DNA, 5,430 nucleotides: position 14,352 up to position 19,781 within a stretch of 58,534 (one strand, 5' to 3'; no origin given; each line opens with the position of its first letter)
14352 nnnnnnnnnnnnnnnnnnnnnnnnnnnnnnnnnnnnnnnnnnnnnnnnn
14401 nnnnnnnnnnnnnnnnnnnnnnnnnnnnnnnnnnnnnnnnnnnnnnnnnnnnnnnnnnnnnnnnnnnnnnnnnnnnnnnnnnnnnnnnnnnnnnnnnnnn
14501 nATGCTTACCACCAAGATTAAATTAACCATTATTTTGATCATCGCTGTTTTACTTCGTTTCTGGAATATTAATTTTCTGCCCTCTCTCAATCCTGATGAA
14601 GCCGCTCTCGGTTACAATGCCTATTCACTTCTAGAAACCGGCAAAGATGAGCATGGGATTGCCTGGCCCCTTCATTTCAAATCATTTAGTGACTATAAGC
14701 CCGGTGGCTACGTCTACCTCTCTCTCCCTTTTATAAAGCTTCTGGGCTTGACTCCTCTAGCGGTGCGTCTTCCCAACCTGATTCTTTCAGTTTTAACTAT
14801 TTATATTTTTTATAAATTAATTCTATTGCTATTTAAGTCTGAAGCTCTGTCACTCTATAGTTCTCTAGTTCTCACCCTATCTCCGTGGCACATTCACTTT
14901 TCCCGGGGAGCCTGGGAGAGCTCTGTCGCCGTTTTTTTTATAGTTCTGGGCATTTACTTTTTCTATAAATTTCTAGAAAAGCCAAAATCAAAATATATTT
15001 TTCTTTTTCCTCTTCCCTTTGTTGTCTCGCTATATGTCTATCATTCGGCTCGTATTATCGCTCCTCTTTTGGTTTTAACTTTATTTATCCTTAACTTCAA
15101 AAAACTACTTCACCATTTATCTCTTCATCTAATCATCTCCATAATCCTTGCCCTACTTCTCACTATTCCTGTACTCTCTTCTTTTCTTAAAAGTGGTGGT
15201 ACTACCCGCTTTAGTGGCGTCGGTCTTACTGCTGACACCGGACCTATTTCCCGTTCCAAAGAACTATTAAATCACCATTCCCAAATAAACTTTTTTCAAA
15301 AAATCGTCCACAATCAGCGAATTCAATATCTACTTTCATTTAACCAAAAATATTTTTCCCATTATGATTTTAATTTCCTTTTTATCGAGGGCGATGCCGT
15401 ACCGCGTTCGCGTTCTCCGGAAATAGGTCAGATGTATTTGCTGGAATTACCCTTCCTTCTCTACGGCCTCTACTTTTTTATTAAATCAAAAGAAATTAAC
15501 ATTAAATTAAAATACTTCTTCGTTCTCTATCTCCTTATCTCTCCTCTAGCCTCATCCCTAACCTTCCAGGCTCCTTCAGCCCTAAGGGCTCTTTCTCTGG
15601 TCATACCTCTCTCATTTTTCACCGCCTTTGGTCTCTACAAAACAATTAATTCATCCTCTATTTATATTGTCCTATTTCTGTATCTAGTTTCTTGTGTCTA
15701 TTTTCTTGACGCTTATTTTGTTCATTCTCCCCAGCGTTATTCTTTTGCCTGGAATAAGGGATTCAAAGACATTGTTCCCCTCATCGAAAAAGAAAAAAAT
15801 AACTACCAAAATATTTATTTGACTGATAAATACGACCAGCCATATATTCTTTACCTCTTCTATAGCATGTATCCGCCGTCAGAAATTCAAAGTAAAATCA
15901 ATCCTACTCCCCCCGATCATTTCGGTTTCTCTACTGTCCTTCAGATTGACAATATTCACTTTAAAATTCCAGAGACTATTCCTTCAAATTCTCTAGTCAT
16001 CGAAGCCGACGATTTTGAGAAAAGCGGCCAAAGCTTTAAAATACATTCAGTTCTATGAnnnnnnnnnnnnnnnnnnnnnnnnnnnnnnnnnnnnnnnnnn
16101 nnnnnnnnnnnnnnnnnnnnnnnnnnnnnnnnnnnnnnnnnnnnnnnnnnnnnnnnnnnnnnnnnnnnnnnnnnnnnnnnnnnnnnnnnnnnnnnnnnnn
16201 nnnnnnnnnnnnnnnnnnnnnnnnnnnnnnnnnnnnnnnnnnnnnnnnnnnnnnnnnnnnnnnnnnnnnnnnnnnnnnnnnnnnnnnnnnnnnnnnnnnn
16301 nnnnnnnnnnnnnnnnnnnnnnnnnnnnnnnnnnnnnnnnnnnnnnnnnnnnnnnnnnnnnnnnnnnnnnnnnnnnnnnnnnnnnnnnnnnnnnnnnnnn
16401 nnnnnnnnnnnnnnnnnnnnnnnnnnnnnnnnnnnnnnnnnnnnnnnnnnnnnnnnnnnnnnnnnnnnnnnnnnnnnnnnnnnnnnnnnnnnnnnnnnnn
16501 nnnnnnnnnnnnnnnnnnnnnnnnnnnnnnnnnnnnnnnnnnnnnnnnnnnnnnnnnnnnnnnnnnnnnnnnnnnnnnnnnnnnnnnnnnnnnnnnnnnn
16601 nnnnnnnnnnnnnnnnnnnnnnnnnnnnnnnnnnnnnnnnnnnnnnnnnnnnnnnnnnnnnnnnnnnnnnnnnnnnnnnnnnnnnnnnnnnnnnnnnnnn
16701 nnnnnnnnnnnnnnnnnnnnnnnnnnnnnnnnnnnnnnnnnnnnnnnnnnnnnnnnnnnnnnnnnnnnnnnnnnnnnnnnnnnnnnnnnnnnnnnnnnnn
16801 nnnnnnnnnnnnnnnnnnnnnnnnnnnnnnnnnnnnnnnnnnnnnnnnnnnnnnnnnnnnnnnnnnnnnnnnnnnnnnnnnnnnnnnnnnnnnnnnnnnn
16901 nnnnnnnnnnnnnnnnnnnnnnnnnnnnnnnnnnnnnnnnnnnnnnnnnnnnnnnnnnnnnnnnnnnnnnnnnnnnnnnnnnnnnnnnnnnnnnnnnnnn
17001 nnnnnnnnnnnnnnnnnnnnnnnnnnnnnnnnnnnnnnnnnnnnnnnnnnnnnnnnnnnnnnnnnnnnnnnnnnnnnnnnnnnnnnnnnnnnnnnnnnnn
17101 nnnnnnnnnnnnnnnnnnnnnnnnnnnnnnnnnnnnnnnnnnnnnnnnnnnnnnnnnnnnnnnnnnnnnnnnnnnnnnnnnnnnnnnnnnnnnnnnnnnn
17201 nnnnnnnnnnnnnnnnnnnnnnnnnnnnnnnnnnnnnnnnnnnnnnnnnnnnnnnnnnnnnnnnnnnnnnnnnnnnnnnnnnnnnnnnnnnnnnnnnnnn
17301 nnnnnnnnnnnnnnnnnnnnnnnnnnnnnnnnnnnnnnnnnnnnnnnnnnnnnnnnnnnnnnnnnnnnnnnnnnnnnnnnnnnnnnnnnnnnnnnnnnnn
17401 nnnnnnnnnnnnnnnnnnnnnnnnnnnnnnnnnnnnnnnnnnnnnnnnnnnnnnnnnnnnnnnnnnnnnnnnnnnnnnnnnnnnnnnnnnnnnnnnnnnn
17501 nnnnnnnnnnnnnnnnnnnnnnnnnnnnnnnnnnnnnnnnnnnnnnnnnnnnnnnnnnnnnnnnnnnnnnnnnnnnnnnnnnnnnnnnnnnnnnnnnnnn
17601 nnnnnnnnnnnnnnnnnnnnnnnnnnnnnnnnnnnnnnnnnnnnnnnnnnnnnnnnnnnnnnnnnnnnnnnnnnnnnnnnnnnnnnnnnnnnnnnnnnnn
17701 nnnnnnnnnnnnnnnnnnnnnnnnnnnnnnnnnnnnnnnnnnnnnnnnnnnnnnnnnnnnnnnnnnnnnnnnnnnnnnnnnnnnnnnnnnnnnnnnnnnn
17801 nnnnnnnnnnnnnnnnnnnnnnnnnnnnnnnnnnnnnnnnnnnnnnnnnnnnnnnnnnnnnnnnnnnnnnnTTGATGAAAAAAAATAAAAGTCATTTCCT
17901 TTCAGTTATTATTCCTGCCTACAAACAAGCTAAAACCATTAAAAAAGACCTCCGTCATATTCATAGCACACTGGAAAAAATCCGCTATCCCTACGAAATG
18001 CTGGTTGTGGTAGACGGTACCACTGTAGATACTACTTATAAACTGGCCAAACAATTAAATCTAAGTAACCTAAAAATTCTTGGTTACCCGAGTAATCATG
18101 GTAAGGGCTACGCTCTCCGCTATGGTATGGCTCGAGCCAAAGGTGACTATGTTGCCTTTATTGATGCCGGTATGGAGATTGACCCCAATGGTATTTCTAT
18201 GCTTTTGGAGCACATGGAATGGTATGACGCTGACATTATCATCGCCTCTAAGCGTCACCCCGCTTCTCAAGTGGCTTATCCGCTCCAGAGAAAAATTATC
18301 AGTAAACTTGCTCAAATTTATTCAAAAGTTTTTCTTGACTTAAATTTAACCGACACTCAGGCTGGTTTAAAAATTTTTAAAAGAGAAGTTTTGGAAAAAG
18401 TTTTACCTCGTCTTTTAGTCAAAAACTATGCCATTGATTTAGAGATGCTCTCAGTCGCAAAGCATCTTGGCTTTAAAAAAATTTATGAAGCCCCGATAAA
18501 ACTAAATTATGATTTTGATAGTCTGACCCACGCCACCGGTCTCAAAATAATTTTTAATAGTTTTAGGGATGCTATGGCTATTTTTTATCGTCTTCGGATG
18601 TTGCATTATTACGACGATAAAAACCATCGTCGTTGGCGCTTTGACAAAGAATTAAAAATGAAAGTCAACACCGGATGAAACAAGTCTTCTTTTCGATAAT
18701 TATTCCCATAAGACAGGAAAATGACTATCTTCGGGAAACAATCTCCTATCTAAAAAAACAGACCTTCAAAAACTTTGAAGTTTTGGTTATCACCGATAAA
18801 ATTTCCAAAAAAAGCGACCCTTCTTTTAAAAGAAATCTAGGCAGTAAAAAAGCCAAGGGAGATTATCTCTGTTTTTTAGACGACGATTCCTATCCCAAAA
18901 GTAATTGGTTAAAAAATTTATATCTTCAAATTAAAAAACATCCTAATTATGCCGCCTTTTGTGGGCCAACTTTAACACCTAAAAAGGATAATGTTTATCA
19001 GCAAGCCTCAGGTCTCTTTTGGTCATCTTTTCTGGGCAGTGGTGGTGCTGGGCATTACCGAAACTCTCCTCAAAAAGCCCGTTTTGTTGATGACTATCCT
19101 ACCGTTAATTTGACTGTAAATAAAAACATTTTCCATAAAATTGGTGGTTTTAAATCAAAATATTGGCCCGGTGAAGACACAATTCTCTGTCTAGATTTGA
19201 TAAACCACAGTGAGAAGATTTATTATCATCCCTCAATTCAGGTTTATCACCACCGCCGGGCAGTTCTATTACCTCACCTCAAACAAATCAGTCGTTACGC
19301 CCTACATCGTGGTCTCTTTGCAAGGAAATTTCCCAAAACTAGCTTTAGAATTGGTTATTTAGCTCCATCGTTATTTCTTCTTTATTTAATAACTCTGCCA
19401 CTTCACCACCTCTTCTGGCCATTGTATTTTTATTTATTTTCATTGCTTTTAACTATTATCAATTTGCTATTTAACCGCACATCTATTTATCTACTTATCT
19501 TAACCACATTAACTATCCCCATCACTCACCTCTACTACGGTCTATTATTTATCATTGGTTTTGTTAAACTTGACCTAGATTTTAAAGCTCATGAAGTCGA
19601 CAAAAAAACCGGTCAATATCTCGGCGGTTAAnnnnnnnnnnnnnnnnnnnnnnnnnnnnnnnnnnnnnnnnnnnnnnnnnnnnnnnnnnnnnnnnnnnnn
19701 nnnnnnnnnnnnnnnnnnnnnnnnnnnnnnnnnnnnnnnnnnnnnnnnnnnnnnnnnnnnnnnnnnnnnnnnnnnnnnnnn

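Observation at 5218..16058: Tandem array of six diverged ArnT/PMT-type GT-C glycosyltransferase paralogues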

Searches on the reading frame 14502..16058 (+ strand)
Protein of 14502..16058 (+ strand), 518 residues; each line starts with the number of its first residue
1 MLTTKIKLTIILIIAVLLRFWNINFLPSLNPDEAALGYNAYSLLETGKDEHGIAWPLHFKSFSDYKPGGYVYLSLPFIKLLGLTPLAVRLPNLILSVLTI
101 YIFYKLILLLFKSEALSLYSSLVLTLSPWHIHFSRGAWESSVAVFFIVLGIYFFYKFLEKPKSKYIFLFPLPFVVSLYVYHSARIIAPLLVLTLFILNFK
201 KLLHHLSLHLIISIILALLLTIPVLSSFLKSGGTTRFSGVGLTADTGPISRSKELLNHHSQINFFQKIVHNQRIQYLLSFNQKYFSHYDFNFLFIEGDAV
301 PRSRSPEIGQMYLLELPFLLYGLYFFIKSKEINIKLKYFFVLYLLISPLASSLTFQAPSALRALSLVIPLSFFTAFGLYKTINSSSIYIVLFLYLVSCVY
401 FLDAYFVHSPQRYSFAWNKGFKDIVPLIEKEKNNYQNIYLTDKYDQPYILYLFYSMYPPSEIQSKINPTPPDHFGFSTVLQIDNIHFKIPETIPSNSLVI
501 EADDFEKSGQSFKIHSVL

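Call 4: search_protein_families(library=pfam, proteins=[window:14502-16058:+], max_evalue=0.01)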
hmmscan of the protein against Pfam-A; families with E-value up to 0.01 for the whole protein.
window:14502-16058:+ (518 aa): 2 families
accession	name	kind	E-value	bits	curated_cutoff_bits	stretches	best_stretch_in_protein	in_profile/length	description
PF13231.12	PMT_2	-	1.3e-07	32.4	26.1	1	76-225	12-158/160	Dolichyl-phosphate-mannose-protein mannosyltransferase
PF02366.24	PMT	-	1.3e-07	31.9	22.7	1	10-209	2-212/245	Dolichyl-phosphate-mannose-protein mannosyltransferase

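Call 8: search_protein_families(library=ncbifam, proteins=[window:14502-16058:+], max_evalue=0.01)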
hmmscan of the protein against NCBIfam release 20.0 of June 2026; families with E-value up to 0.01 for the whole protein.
window:14502-16058:+ (518 aa): 2 families
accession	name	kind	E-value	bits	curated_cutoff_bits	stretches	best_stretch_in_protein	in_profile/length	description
TIGR03663.1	TIGR03663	subfamily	1.4e-07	30.9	126.25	1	8-383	4-341/435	flippase activity-associated protein Agl23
NF047440.1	LA3751_2_3_fam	subfamily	0.00018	20.5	200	1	70-220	85-235/460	LA_3751/LA_3752 family putative glycosyltransferase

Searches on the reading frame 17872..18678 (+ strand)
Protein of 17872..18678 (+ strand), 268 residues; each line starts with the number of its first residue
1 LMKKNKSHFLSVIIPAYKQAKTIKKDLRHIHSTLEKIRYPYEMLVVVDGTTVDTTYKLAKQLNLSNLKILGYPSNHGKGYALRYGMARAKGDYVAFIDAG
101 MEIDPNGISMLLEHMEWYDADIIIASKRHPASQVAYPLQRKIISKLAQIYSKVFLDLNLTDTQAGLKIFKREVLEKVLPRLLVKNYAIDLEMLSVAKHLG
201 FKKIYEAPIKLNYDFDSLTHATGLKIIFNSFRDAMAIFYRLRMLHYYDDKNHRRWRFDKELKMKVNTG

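Call 6: search_protein_families(library=pfam, proteins=[window:17872-18678:+], max_evalue=0.001)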
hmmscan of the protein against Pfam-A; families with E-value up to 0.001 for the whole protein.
window:17872-18678:+ (268 aa): 3 families
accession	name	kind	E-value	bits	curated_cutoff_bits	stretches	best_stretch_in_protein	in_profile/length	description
PF00535.33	Glycos_transf_2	-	1.2e-23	84.3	23.3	1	11-177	1-167/168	Glycosyl transferase family 2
PF13641.12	Glyco_tranf_2_3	-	0.00018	22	27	1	10-113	3-109/230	Glycosyltransferase like family 2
PF10111.15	Glyco_tranf_2_2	-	0.00076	19.5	27.3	0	11-101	1-92/276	Glycosyltransferase like family 2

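Call 42: search_protein_families(library=ncbifam, proteins=[window:17872-18678:+], max_evalue=0.001)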
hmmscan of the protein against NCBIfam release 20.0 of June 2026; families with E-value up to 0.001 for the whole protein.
window:17872-18678:+ (268 aa): 19 families
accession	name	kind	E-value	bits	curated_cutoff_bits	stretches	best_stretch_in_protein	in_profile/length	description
NF058614.1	PPMAGASynPpgS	equivalog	1.1e-14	54.4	370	1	12-216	4-201/226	polyprenyl-phospho-N-acetylgalactosaminyl synthase PpgS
NF047588.1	GlcsyltransPgfSStrep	equivalog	1.9e-13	50.3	500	1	10-178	3-168/308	glycosyltransferase PgfS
TIGR03937.1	PgaC_IcaA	equivalog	7.2e-13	48.3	422.3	1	3-116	40-151/407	poly-beta-1,6-N-acetyl-D-glucosamine synthase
NF010496.0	PRK13915.1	equivalog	1.7e-12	47.1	262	1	3-112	26-139/307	glucosyl-3-phosphoglycerate synthase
TIGR04182.1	glyco_TIGR04182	equivalog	2e-11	43.9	325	1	11-225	3-202/293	S-layer glycoprotein N-glycosyltransferase AglJ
NF007482.0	PRK10073.1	equivalog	8.2e-11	41.5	423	1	4-123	2-118/334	glycosyltransferase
TIGR04283.1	glyco_like_mftF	equivalog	1.3e-10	41.3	182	1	10-113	1-95/221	TIGR04283 family arsenosugar biosynthesis glycosyltransferase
NF041875.1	EPS_EpsD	equivalog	4.8e-10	39.3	370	1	10-124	1-113/325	exopolysaccharide biosynthesis glycosyltransferase EpsD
NF047683.1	TeichurnBiosyTuaG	equivalog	7.8e-10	38.8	400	1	6-116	4-112/252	teichuronic acid biosynthesis protein TuaG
NF007986.1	PRK10714.1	equivalog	1.6e-09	37.2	529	1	8-178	6-173/316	undecaprenyl-phosphate 4-deoxy-4-formamido-L-arabinose transferase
TIGR03965.1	mycofact_glyco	equivalog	4.2e-07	29.2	280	1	8-115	74-179/467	mycofactocin biosynthesis glycosyltransferase MftF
NF038302.1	EPS_HpsE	equivalog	4.7e-07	29.1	300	1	10-146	3-142/307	hormogonium polysaccharide biosynthesis glycosyltransferase HpsE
TIGR03111.1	glyc2_xrt_Gpos1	hypoth_equivalog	1.1e-06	27.7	363.95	1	10-116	51-157/439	TIGR03111 family XrtG-associated glycosyltransferase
NF050050.1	ProtGlycPglI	equivalog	1.2e-06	28.1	500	1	9-175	3-166/306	GalNAc(5)-diNAcBac-PP-undecaprenol beta-1,3-glucosyltransferase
NF038299.1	EPS_HpsN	equivalog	1.1e-05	24.5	425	1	10-109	3-100/317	hormogonium polysaccharide biosynthesis glycosyltransferase HpsN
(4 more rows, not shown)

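Call 63: search_solved_structures(query=window:17872-18678:+, max_evalue=0.001)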
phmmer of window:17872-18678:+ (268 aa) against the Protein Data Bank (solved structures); distinct sequences matched with E-value up to 0.001: 18.
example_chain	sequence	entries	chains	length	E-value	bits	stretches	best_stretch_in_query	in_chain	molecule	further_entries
5mlz_A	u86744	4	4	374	3.2e-11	46.8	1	9-209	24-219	Dolichol monophosphate mannose synthase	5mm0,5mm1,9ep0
2z87_A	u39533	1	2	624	4e-09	39.9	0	10-128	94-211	Chondroitin synthase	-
2z86_A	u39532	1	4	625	4e-09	39.9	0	10-128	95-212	Chondroitin synthase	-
5eke_A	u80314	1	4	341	1.5e-07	34.8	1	4-132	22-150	Uncharacterized glycosyltransferase sll0501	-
5ekp_C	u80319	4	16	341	1.5e-07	34.8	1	4-132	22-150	Uncharacterized glycosyltransferase sll0501 | Glycosyltransferase sll0501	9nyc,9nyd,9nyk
9nye_A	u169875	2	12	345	1.5e-07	34.8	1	4-132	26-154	Glycosyltransferase sll0501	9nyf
9hwj_A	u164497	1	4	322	1.8e-07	34.5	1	10-128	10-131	Undecaprenyl-phosphate 4-deoxy-4-formamido-L-arabinose transferase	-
6p61_A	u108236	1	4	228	2.2e-06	30.9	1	6-116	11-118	Glycosyltransferase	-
9jma_A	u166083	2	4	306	6.6e-06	29.4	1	10-115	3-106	GalNAc(5)-diNAcBac-PP-undecaprenol beta-1,3-glucosyltransferase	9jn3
5byo_A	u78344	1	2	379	9.4e-06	28.9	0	47-70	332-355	dTor_12x31L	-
9omj_A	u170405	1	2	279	9.9e-06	28.8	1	10-114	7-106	Glycosyltransferase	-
9omh_A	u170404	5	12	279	1e-05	28.8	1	10-114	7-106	Glycosyltransferase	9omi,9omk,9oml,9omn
9omm_A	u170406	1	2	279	1e-05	28.8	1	10-114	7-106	Glycosyltransferase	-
9bhc_C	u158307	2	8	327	1.3e-05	28.4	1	10-149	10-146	Undecaprenyl-phosphate 4-deoxy-4-formamido-L-arabinose transferase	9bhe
8vxh_A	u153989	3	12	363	1.7e-05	28.1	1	10-148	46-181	Undecaprenyl-phosphate 4-deoxy-4-formamido-L-arabinose transferase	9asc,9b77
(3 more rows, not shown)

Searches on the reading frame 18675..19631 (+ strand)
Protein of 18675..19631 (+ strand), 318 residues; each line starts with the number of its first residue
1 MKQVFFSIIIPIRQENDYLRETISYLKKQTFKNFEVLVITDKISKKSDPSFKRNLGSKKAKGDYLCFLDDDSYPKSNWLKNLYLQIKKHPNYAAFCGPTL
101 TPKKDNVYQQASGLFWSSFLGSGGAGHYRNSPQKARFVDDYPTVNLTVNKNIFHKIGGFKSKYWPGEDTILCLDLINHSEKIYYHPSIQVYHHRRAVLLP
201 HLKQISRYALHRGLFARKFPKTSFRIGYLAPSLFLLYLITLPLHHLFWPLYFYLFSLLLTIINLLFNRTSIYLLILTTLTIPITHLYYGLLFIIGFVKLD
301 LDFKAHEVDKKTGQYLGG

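Call 6: search_protein_families(library=pfam, proteins=[window:18675-19631:+], max_evalue=0.001)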
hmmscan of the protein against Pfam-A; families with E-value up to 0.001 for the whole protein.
window:18675-19631:+ (318 aa): 4 families
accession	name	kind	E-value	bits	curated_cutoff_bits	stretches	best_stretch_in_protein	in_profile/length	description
PF00535.33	Glycos_transf_2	-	1.6e-17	64.4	23.3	2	53-118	70-132/168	Glycosyl transferase family 2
PF13632.12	Glyco_trans_2_3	-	2.2e-11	44.4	27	1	66-265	3-196/198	Glycosyl transferase family group 2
PF10111.15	Glyco_tranf_2_2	-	1.4e-07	31.7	27.3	1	52-169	72-193/276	Glycosyltransferase like family 2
PF13641.12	Glyco_tranf_2_3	-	8e-06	26.5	27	0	150-204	168-223/230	Glycosyltransferase like family 2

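Call 42: search_protein_families(library=ncbifam, proteins=[window:18675-19631:+], max_evalue=0.001)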
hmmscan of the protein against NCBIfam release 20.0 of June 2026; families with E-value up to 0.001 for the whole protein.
window:18675-19631:+ (318 aa): 11 families
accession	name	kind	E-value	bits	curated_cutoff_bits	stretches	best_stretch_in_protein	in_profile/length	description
TIGR03965.1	mycofact_glyco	equivalog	3.7e-19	69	280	1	45-222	138-310/467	mycofactocin biosynthesis glycosyltransferase MftF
NF041875.1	EPS_EpsD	equivalog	3.9e-12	46.2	370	1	49-220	67-235/325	exopolysaccharide biosynthesis glycosyltransferase EpsD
NF038302.1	EPS_HpsE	equivalog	1.2e-11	44.1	300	1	43-97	68-122/307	hormogonium polysaccharide biosynthesis glycosyltransferase HpsE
TIGR04283.1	glyco_like_mftF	equivalog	2e-11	43.9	182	1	7-94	2-106/221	TIGR04283 family arsenosugar biosynthesis glycosyltransferase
NF038299.1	EPS_HpsN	equivalog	4.9e-08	32.3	425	0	6-43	3-40/317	hormogonium polysaccharide biosynthesis glycosyltransferase HpsN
NF047683.1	TeichurnBiosyTuaG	equivalog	5.1e-07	29.6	400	0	3-42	5-44/252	teichuronic acid biosynthesis protein TuaG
NF041394.1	GtaseAglG_Halo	equivalog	9.4e-07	28.4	440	1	51-192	72-215/304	glucosyl-dolichyl phosphate glucuronosyltransferase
TIGR03937.1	PgaC_IcaA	equivalog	6.7e-06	25.3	422.3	0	6-44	47-85/407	poly-beta-1,6-N-acetyl-D-glucosamine synthase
NF007482.0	PRK10073.1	equivalog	2.6e-05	23.4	423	0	6-47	8-49/334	glycosyltransferase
NF050050.1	ProtGlycPglI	equivalog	0.00012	21.6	500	0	46-194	68-203/306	GalNAc(5)-diNAcBac-PP-undecaprenol beta-1,3-glucosyltransferase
TIGR04440.1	glyco_TIGR04440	domain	0.00049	19.9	70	0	58-106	78-128/215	TIGR00180 family glycosyltransferase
